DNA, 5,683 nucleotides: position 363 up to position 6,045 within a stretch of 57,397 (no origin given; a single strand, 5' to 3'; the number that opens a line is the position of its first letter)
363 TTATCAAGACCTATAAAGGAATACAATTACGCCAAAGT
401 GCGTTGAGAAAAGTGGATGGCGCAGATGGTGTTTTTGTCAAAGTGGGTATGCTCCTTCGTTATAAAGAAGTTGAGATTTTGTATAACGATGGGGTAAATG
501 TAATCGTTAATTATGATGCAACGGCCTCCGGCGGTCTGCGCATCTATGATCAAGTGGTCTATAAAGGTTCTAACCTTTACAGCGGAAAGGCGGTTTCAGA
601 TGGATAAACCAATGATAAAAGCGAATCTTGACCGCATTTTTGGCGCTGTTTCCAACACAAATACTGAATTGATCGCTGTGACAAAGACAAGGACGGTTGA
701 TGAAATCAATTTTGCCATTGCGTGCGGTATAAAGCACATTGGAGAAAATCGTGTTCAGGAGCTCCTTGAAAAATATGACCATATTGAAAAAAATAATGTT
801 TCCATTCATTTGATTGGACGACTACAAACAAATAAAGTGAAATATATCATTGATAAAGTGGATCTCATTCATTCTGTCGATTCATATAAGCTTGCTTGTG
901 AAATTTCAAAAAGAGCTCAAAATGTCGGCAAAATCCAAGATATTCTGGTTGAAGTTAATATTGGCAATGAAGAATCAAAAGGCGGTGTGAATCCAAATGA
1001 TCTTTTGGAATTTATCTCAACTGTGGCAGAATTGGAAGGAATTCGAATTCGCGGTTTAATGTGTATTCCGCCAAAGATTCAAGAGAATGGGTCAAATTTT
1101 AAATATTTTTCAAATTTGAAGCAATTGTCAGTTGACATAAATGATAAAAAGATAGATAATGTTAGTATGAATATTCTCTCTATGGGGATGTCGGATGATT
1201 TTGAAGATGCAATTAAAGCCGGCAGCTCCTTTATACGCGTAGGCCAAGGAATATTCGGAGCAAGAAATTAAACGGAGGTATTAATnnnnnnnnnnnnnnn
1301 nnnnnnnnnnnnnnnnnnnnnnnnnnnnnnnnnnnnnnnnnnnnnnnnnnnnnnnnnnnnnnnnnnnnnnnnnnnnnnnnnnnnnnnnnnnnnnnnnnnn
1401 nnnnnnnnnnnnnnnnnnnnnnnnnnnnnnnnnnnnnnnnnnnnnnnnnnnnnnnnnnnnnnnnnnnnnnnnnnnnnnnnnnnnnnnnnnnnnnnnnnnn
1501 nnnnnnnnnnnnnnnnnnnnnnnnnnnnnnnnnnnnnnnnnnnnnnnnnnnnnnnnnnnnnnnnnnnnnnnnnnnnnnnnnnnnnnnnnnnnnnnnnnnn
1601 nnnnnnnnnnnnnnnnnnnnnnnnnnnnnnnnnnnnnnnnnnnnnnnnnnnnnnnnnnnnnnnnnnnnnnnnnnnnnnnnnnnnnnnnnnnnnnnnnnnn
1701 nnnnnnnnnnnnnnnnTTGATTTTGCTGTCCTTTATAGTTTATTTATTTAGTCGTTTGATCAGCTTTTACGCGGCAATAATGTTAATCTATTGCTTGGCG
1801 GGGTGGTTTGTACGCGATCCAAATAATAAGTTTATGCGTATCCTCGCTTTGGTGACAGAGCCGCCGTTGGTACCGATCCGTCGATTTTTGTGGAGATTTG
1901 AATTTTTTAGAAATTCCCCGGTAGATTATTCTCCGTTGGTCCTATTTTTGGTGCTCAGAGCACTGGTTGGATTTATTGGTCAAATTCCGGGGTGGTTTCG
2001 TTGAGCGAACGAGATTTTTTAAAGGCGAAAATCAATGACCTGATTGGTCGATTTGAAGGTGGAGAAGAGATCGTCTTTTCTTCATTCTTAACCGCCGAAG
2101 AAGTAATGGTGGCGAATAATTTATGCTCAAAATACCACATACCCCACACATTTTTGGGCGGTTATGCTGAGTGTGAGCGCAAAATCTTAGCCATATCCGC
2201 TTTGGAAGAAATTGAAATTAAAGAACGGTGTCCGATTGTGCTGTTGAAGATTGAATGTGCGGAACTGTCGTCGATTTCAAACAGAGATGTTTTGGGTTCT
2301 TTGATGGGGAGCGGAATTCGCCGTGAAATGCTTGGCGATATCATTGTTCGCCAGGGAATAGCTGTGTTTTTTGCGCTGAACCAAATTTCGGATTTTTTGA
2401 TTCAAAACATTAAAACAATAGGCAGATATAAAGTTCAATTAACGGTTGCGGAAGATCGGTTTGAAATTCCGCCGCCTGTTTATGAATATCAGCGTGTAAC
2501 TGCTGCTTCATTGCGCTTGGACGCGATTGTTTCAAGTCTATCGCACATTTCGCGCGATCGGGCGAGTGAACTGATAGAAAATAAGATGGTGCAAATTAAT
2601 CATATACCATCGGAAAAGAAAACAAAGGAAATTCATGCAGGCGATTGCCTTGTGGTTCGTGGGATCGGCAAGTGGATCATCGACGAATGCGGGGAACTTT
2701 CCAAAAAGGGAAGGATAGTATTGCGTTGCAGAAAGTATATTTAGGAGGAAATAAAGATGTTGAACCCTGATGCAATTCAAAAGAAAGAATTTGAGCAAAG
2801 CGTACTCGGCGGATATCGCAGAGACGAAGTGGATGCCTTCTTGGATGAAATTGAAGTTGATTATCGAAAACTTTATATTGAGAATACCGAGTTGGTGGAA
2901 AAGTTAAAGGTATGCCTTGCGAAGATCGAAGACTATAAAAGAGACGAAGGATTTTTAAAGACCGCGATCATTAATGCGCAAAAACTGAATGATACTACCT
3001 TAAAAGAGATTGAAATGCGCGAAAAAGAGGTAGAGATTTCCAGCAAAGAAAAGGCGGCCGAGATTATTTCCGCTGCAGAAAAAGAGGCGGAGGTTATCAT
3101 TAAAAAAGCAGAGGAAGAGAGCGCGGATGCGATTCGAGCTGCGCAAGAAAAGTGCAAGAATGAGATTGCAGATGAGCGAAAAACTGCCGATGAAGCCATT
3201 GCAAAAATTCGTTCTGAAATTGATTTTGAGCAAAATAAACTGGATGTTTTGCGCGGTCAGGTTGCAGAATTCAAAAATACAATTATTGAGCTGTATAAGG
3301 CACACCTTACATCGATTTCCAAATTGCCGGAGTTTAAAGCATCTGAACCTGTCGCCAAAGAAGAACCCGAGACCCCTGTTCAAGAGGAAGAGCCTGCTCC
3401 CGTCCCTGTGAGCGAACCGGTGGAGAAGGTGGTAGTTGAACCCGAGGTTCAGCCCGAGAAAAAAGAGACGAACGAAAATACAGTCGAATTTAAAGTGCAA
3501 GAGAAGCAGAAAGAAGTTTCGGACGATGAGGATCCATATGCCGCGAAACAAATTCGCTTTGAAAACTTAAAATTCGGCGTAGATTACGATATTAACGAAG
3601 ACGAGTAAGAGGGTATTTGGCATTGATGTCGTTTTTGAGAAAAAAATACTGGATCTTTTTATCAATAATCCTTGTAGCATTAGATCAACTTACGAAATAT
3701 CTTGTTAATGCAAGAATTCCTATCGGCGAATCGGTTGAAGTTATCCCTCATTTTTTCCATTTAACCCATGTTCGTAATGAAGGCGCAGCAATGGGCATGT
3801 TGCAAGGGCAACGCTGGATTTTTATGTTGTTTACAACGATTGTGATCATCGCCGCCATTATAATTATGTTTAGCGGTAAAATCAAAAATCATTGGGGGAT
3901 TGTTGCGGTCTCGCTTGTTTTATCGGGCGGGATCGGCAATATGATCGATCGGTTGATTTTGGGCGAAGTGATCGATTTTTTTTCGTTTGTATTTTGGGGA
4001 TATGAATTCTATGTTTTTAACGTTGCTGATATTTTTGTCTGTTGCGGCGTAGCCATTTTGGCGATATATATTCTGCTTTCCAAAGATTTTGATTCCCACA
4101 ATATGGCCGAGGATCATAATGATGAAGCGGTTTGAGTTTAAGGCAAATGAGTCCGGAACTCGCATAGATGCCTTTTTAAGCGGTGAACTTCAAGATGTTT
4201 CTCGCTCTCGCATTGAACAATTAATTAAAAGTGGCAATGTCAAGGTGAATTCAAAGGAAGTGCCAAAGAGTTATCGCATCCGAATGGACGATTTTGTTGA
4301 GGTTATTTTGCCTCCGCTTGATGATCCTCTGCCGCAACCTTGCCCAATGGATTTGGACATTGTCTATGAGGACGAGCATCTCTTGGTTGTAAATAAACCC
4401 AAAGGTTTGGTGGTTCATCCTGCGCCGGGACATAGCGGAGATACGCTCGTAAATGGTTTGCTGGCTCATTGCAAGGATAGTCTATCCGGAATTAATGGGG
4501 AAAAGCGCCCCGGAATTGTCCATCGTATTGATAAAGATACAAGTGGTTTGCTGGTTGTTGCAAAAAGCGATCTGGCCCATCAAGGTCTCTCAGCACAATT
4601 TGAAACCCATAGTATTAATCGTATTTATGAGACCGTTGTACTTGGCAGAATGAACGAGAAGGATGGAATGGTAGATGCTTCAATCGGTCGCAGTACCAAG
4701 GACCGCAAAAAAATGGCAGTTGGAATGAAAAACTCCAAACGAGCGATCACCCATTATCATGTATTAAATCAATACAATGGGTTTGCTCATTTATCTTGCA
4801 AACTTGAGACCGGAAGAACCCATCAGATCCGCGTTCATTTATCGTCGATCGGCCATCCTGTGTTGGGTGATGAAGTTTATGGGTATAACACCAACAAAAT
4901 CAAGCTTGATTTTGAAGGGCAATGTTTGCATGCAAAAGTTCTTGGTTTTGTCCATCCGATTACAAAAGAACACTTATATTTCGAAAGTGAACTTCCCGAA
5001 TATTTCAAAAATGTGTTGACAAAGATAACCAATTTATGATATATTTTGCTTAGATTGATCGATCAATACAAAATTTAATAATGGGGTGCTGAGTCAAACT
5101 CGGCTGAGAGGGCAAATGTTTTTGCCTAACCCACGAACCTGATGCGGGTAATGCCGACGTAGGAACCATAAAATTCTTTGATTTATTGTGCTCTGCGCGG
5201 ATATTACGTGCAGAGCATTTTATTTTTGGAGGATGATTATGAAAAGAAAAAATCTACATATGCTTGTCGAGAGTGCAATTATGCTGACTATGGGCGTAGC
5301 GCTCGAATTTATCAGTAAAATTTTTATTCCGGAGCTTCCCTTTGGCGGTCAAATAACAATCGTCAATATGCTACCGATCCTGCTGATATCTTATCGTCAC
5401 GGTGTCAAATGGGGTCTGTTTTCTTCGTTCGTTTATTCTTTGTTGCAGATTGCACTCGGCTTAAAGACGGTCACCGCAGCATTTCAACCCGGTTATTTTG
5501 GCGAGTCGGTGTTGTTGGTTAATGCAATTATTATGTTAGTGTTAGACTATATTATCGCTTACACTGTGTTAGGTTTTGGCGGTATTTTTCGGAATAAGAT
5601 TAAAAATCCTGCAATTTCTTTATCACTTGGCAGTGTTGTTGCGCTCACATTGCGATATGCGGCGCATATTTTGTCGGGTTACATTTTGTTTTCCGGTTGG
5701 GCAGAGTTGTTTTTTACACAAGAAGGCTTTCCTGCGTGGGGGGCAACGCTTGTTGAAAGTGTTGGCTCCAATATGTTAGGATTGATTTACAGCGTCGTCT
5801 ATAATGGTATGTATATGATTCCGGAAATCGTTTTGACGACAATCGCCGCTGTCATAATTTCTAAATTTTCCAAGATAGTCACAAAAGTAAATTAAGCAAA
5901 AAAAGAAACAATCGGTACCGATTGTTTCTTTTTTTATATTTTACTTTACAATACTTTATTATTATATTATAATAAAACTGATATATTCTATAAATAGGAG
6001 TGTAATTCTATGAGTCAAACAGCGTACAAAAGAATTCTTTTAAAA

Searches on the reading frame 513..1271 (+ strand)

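Call 22: search_protein_families(library=pfam, proteins=[window:513-1271:+], max_evalue=0.0001)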
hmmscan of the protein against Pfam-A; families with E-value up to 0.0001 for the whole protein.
window:513-1271:+ (252 aa): 1 family
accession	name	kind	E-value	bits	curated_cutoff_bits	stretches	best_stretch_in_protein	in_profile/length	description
PF01168.26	Ala_racemase_N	-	4.9e-20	72.6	24.1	1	34-251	5-219/220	Alanine racemase, N-terminal domain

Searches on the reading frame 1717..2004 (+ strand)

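Call 22: search_protein_families(library=pfam, proteins=[window:1717-2004:+], max_evalue=0.0001)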
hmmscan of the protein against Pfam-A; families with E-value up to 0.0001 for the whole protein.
window:1717-2004:+ (95 aa): 1 family
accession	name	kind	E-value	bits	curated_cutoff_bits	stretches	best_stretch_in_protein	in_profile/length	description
PF02325.22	YGGT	-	9.6e-13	48.8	27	1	14-84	3-67/70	YGGT family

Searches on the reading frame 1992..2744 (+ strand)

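Call 22: search_protein_families(library=pfam, proteins=[window:1992-2744:+], max_evalue=0.0001)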
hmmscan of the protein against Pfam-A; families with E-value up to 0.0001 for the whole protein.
window:1992-2744:+ (250 aa): 1 family
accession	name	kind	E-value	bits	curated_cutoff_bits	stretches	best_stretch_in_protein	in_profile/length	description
PF17774.7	YlmH_RBD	-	2.4e-14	53.9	23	1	83-152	9-79/84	Putative RNA-binding domain in YlmH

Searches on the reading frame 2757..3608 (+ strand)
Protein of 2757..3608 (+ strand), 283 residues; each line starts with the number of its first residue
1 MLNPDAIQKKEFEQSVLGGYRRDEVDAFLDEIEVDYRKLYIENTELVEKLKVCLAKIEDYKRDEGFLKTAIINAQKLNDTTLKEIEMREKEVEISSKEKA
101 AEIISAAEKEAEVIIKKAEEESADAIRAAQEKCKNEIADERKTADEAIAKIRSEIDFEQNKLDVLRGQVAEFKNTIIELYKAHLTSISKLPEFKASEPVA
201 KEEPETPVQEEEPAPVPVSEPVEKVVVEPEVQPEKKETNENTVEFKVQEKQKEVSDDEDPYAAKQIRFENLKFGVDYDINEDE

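Call 22: search_protein_families(library=pfam, proteins=[window:2757-3608:+], max_evalue=0.0001)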
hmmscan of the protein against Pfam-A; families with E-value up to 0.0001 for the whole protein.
window:2757-3608:+ (283 aa): 1 family
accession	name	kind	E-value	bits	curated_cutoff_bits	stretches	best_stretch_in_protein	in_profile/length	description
PF05103.18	DivIVA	-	1.4e-18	67.6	28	1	4-80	3-78/131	DivIVA protein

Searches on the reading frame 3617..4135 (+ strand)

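Call 22: search_protein_families(library=pfam, proteins=[window:3617-4135:+], max_evalue=0.0001)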
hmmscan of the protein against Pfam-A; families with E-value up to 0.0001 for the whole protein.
window:3617-4135:+ (172 aa): 1 family
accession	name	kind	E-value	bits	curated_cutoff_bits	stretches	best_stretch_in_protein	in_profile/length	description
PF01252.23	Peptidase_A8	-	6.4e-43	146.8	25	1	16-153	2-141/142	Signal peptidase (SPase) II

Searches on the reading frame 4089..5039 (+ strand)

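Call 22: search_protein_families(library=pfam, proteins=[window:4089-5039:+], max_evalue=0.0001)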
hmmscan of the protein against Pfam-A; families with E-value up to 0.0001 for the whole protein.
window:4089-5039:+ (316 aa): 2 families
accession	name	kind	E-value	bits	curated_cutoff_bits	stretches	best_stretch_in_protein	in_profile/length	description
PF00849.27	PseudoU_synth_2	-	1.6e-34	119.7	26.8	1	97-253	1-152/152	RNA pseudouridylate synthase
PF01479.30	S4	-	4.9e-07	29.8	22.8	1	25-70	2-48/48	S4 domain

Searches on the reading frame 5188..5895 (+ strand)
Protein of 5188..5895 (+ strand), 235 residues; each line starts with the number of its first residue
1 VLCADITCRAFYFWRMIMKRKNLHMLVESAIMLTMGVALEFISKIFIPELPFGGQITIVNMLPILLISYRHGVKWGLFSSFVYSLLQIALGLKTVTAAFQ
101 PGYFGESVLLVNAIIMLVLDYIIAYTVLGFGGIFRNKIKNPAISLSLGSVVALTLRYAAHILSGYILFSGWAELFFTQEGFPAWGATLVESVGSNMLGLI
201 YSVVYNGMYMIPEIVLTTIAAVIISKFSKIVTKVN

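Call 22: search_protein_families(library=pfam, proteins=[window:5188-5895:+], max_evalue=0.0001)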
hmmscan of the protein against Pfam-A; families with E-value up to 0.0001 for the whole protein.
window:5188-5895:+ (235 aa): 1 family
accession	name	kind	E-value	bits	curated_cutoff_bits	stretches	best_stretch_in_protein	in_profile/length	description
PF09515.15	Thia_YuaJ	-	4.3e-23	82.8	25.8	1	26-228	1-172/177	Thiamine transporter protein (Thia_YuaJ)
